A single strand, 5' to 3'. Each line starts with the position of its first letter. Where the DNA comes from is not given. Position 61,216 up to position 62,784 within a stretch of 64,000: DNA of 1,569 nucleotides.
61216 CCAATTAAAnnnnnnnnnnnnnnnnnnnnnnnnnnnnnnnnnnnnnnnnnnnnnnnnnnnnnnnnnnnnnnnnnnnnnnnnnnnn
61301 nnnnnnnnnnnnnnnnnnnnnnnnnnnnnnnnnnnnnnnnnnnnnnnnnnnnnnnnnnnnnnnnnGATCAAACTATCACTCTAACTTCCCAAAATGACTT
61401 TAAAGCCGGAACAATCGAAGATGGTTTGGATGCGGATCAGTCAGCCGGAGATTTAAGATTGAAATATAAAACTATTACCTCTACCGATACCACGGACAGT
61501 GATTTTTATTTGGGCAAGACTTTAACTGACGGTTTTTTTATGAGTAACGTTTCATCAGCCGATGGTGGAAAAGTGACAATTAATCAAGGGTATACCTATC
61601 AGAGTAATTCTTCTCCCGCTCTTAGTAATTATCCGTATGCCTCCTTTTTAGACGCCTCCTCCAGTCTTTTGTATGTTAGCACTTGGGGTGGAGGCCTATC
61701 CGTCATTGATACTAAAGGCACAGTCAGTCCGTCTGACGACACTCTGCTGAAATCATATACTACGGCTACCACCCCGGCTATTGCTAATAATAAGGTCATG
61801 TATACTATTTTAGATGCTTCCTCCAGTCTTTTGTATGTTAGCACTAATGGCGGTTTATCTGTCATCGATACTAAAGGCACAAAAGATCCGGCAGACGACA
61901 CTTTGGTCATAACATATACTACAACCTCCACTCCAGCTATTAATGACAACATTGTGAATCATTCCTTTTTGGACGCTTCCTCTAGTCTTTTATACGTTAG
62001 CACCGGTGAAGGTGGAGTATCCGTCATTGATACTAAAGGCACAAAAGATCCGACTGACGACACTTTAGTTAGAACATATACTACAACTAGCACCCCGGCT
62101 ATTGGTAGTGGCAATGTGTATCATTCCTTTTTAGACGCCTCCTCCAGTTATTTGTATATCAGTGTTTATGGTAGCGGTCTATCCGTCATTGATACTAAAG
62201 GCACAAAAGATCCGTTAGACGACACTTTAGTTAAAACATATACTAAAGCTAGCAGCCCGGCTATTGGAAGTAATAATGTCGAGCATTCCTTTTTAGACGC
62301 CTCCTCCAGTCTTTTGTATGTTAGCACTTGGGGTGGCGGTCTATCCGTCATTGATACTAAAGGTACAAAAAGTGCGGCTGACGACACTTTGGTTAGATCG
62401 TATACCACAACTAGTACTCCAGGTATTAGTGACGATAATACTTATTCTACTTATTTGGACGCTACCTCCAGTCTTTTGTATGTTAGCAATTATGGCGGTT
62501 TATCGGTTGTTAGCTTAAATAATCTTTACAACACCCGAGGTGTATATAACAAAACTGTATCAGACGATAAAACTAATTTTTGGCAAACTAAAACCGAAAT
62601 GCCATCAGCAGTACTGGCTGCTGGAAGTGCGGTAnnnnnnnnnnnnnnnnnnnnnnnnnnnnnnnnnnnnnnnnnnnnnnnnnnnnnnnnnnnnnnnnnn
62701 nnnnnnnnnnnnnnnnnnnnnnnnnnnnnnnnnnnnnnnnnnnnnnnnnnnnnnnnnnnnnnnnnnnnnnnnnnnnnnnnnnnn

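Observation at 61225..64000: Giant surface protein with six near-identical 53-aa tandem repeats followed by a Kelch beta-propeller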

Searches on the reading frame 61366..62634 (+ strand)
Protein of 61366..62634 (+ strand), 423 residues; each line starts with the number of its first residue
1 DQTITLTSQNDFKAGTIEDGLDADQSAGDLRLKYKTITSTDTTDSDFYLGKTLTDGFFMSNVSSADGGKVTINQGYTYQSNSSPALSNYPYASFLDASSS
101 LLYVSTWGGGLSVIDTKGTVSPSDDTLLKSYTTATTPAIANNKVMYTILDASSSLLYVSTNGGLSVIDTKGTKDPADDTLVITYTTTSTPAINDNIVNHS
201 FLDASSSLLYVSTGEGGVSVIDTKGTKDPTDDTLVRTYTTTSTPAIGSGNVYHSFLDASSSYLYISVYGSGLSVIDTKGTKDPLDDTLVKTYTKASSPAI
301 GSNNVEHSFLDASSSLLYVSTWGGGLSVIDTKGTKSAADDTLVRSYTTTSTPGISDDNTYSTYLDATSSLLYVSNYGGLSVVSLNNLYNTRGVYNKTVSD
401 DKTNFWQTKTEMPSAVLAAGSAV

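Call 15: search_protein_families(library=pfam, proteins=[window:61366-62634:+], max_evalue=10)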
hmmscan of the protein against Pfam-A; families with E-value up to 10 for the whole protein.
window:61366-62634:+ (423 aa): 5 families
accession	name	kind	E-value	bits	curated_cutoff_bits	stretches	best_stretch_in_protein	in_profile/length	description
PF23775.1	Beta-prop_RIG_2nd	-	0.00074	19.4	80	2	141-227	79-150/278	RIG second beta-propeller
PF16288.11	DUF4934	-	0.0084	16.6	27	0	200-225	73-98/102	Domain of unknown function (DUF4934)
PF08309.17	LVIVD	-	0.012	15.3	20.2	0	102-133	14-42/42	LVIVD repeat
PF12859.13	ANAPC1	-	0.051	12.4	25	1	281-322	215-258/756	Anaphase-promoting complex subunit 1 WD40 beta-propeller domain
PF20822.2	Cmr2_hel_dom1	-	0.69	10.9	27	0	312-328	46-62/93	CRISPR RNA silencing complex Cmr2 subunit, first helical domain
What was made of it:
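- On LVIVD repeat (Pfam PF08309): 15.3 bits, E=0.012 for the window protein (call 15).
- Closest known: LVIVD repeat proteins. Different: The window protein itself scores 15.3 bits against a 20.2-bit cut-off (call 15).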

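Call 16: search_solved_structures(query=window:61366-62634:+, max_evalue=10, show_alignments=2)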
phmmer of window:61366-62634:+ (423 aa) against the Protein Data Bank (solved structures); distinct sequences matched with E-value up to 10: 2.
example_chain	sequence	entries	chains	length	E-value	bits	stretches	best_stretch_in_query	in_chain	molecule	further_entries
4a2l_A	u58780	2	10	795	8.2e-07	31.8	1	83-330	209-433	TWO-COMPONENT SYSTEM SENSOR HISTIDINE KINASE/RESPONSE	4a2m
3v9f_A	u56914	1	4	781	0.00045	22.8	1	82-168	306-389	Two-component system sensor histidine kinase/response regulator, hybrid (One-component sys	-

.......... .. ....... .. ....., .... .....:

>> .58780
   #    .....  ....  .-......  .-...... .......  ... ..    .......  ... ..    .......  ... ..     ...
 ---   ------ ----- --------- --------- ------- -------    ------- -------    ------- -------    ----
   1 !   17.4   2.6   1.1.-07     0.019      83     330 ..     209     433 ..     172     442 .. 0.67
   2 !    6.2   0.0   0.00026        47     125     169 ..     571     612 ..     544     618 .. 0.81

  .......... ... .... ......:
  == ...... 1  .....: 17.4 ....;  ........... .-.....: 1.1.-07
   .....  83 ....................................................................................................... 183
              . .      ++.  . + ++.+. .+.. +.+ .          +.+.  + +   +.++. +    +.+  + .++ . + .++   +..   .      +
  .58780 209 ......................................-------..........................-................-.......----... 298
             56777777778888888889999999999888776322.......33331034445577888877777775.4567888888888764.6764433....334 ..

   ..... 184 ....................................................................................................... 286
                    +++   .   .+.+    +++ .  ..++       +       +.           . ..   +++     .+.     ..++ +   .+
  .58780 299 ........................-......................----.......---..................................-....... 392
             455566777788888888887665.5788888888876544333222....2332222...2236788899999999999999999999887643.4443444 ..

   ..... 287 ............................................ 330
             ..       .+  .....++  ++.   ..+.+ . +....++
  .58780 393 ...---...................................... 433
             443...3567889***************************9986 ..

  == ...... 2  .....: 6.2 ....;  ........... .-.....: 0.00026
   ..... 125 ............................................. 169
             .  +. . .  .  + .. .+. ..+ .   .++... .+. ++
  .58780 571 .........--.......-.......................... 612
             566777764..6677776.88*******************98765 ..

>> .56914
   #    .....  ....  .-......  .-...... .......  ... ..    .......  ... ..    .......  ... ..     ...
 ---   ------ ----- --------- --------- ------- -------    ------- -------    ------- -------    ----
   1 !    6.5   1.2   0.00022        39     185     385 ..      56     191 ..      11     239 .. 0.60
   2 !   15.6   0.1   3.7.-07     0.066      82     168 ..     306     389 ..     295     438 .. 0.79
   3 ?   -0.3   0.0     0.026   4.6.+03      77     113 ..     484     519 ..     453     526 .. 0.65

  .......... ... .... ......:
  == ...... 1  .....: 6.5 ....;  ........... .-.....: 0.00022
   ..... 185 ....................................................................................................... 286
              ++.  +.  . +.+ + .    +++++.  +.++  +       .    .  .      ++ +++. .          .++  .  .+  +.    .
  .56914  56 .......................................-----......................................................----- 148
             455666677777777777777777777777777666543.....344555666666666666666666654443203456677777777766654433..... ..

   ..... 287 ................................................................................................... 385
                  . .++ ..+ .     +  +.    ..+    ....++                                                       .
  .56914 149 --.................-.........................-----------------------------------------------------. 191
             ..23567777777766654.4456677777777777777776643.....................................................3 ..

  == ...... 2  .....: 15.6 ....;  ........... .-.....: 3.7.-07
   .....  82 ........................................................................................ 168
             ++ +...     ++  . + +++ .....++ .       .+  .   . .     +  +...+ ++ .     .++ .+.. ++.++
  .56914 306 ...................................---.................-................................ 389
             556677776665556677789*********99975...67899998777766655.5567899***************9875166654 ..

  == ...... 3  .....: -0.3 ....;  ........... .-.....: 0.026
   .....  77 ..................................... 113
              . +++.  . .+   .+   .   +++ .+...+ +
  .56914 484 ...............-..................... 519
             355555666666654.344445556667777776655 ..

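Call 33: predict_structure(alignment_id=A2)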
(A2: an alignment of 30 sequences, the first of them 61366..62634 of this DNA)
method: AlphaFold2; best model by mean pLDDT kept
length: 423 residues; sequences in the alignment: 30
mean_pLDDT: 80.9   pTM: 0.77
mean pLDDT of the five models: 80.9, 79.7, 79.5, 78.9, 74.8
residues with pLDDT >= 90: 242; 70-90: 70; 50-70: 42; < 50: 69
segments of 3 or more residues with pLDDT < 50: 1-6, 16-38, 50-55, 395-423
pLDDT, mean of each block of 10 residues (from residue 1): 43 49 45 44 58 53 66 74 81 91 94 90 88 97 96 96 97 93 98 98 95 97 93 97 95 95 97 94 91 96 97 95 97 86 90 85 89 88 70 47 34 35 30
secondary structure, 60 per line:
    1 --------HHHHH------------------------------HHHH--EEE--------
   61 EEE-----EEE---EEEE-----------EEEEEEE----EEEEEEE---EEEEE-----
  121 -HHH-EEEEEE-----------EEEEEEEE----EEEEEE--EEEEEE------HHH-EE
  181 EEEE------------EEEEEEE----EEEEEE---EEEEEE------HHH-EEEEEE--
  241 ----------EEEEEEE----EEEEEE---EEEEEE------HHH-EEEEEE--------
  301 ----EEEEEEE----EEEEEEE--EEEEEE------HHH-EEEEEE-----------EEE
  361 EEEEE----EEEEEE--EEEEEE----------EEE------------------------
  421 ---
elements in order: H9-13 H44-47 E50-52 E61-63 E69-71 E75-78 E90-96 E101-107 E111-115 E126-131 E143-150 E155-160 E163-168 E179-184 E197-203 E208-213 E217-222 E233-238 E251-257 E262-267 E271-276 E287-292 E305-311 E316-322 E325-330 E341-346 E358-365 E370-375 E378-383 E394-396
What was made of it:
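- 61363..61581 (+): Conserved N-terminal segment, residues 47-119, with two 'DFxxG' motifs. Structure and role are unknown. AlphaFold2 confidence is low, pLDDT 43-66 (call 33).
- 61582..62514 (+): Propeller 1, residues 120-430: a six-bladed beta-propeller made of the 53-54-aa repeats. Full units lie at 61648-61809, 61810-61968, 61969-62130, 62131-62292 and 62293-62454. A half unit lies at 62455-62514. The orphan strand 'GYTY' (residues 122-125) is inferred to complete the last blade (3+1 velcro closure). AF2 pLDDT >90 with 6 x 4 strands (call 33).
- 62515..62553 (+): Short linker between the two propellers, residues 431-443. AF2 pLDDT 30-47 over this stretch (call 33).
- On Beta-propeller fold (propeller 1, residues 120-430): AF2 pLDDT >90 with 24 regularly spaced strands, four per 54-aa unit (call 33).
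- On Beta-propeller fold (propeller 1): DSSP shows a strand at construct residues 75-78 (protein 122-125), in a stretch with pLDDT 74-81, and three strands in the last unit (call 33).
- The AF2 model has pLDDT >90 over residues ~137-427, with 24 regularly spaced strands (call 33). The conserved N-terminal segment (residues 47-119) is unexplained (call 33).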

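Call 37: fold_search(model_id=the predicted structure, library=pdb)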
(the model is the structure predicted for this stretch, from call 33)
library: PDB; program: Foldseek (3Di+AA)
matches with E <= 10: 1907; with E <= 0.001: 1387
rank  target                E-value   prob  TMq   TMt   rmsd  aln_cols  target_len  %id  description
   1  3v9f_A                1.5e-10  1.00  0.45  0.28   5.9       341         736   15  Crystal Structure of the extracellular domain of the putative hybrid two component system BT3049 from B. thetaiotaomic (released 2012-03-14)
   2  4a2l_C                4.1e-10  1.00  0.31  0.19  20.4       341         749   17  Structure of the periplasmic domain of the heparin and heparan sulphate sensing hybrid two component system BT4663 in  (released 2012-05-02)
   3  4a2m_C                4.3e-10  1.00  0.25  0.15  25.9       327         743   16  Structure of the periplasmic domain of the heparin and heparan sulphate sensing hybrid two component system BT4663 in  (released 2012-05-02)
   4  4a2l_F                8.1e-10  1.00  0.50  0.30   6.0       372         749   16  Structure of the periplasmic domain of the heparin and heparan sulphate sensing hybrid two component system BT4663 in  (released 2012-05-02)
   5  4a2m_D                8.1e-10  1.00  0.31  0.18  27.2       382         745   17  Structure of the periplasmic domain of the heparin and heparan sulphate sensing hybrid two component system BT4663 in  (released 2012-05-02)
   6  4a2m_B                1.4e-09  1.00  0.31  0.19  22.5       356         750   17  Structure of the periplasmic domain of the heparin and heparan sulphate sensing hybrid two component system BT4663 in  (released 2012-05-02)
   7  3ott_A                3.6e-09  1.00  0.41  0.26   6.8       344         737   15  Crystal Structure of the extracellular domain of the putative one component system BT4673 from B. thetaiotaomicron (released 2011-08-10)
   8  4a2l_A                3.6e-09  1.00  0.31  0.18  20.0       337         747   18  Structure of the periplasmic domain of the heparin and heparan sulphate sensing hybrid two component system BT4663 in  (released 2012-05-02)
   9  3va6_B                4.9e-09  1.00  0.44  0.27   7.7       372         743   15  Crystal Structure of the extracellular domain of the putative hybrid two component system BT4673 from B. thetaiotaomic (released 2012-06-13)
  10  4a2m_A                5.8e-09  1.00  0.25  0.15  21.9       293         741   17  Structure of the periplasmic domain of the heparin and heparan sulphate sensing hybrid two component system BT4663 in  (released 2012-05-02)
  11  3bws_A                8.0e-09  1.00  0.46  0.48   8.2       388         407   13  Crystal structure of the leptospiral antigen Lp49 (released 2008-10-07)
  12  3va6_A                1.0e-08  1.00  0.43  0.26   6.8       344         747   15  Crystal Structure of the extracellular domain of the putative hybrid two component system BT4673 from B. thetaiotaomic (released 2012-06-13)
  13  7seu_D                1.6e-08  1.00  0.46  0.60   6.9       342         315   15  Crystal structure of E coli contaminant protein YncE co-purified with a plant protein (released 2022-04-20)
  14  4a2l_B                2.3e-08  1.00  0.26  0.16  26.4       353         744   16  Structure of the periplasmic domain of the heparin and heparan sulphate sensing hybrid two component system BT4663 in  (released 2012-05-02)
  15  6pbg                  2.6e-08  1.00  0.47  0.62   5.8       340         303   11  Crystal structure of WD-repeat domain of human coatomer subunit Alpha (COPA) (released 2019-06-26)
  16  4a2l_E                2.7e-08  1.00  0.45  0.27   6.2       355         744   17  Structure of the periplasmic domain of the heparin and heparan sulphate sensing hybrid two component system BT4663 in  (released 2012-05-02)
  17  3vgz_C                2.9e-08  1.00  0.45  0.58   7.5       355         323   14  Crystal structure of E. coli YncE (released 2011-11-16)
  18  3ott_B                2.9e-08  1.00  0.47  0.29   5.5       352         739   16  Crystal Structure of the extracellular domain of the putative one component system BT4673 from B. thetaiotaomicron (released 2011-08-10)
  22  3vgz_A                4.6e-08  1.00  0.45  0.58   7.5       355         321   14  Crystal structure of E. coli YncE (released 2011-11-16)
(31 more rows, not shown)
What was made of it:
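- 61582..62514 (+): Foldseek top hits are all propellers: 3v9f, 4a2l, 3ott, 3bws, 3vgz (call 37). phmmer to 4a2l_A gives E=8e-7 (call 16).
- On Beta-propeller fold (propeller 1, residues 120-430): All 50 listed Foldseek PDB hits are propellers or propeller-containing chains, at E 1e-10 to 1e-7 (call 37).
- The best are Bacteroides HTCS sensor propellers, then Lp49 and YncE (call 37). The fold is modelled as a six-bladed propeller with a split terminal blade, which constrains the blade number (calls 33, 37).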

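Call 48: search_protein_families(library=pfam, alignment_id=A2, max_evalue=0.01)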
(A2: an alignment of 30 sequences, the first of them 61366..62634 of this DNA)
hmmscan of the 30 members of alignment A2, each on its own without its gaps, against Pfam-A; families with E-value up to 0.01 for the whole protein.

A. member 1, window:61366-62634:+ (423 aa): 2 families
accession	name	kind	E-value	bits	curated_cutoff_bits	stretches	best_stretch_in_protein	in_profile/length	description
PF23775.1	Beta-prop_RIG_2nd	-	0.00074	19.4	80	0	141-227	79-150/278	RIG second beta-propeller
PF16288.11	DUF4934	-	0.0084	16.6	27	0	200-225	73-98/102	Domain of unknown function (DUF4934)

B. families by the number of members that match (of 30 scanned): 31 families (the first 25 are shown)
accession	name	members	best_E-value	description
PF08309.17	LVIVD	5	3.9e-09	LVIVD repeat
PF01344.31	Kelch_1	4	2e-68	Kelch motif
PF24681.1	Kelch_KLHDC2_KLHL20_DRC7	4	1.4e-46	KLHDC2/KLHL20/DRC7 Kelch-repeats domain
PF25210.1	Kelch_FKB95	4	9.7e-44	FKB95, Kelch-repeats domain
PF13964.12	Kelch_6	4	6.6e-42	Kelch motif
PF13418.12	Kelch_4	4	2.3e-34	Galactose oxidase, central domain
PF24981.1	Beta-prop_ATRN-LZTR1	4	4.2e-32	Attractin/LZTR1 beta-propeller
PF07646.21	Kelch_2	4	1.5e-31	Kelch motif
PF13415.12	Kelch_3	4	2.2e-27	Galactose oxidase, central domain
PF24996.1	NANM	4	1.6e-25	N-acetylneuraminate epimerase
PF19077.6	Big_13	4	2.6e-10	Bacterial Ig-like domain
PF21544.3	PorZ_N_b_propeller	4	1e-05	TSS9, PorZ, N-terminal beta-propeller domain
PF16288.11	DUF4934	4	7.9e-05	Domain of unknown function (DUF4934)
PF01471.23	PG_binding_1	3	8.6e-13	Putative peptidoglycan binding domain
PF07494.17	Reg_prop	3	2e-08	Two component regulator propeller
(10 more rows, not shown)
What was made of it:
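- On LVIVD repeat (Pfam PF08309): The threshold is met by 5 of 30 relatives (call 48).
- On Reg_prop, two-component regulator propeller (Pfam PF07494): 3 of 30 relatives hit it (call 48).
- Closest known: LVIVD repeat proteins. Same: 5 of 30 relatives pass the Pfam threshold (calls 15, 48).
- One family member weakly hits Glyoxal_oxid_N (call 48).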

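Call 49: search_solved_structures(query=A2, max_evalue=0.01)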
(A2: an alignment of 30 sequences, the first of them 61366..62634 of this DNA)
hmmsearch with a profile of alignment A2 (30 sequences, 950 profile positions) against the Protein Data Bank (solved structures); distinct sequences matched with E-value up to 0.01: 1.
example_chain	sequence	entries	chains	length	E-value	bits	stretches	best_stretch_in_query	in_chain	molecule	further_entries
4a2l_A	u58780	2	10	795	8.5e-08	34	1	174-252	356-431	TWO-COMPONENT SYSTEM SENSOR HISTIDINE KINASE/RESPONSE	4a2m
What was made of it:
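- On Reg_prop, two-component regulator propeller (Pfam PF07494): Homology to HTCS propellers is nevertheless significant (calls 16, 49).
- Independent sequence hits to 4a2l: E=8e-7 with the single sequence and 8.5e-8 with the family profile (calls 16, 49). The closest solved relatives, by both sequence and fold, are HTCS sensor domains (calls 16, 37, 49).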
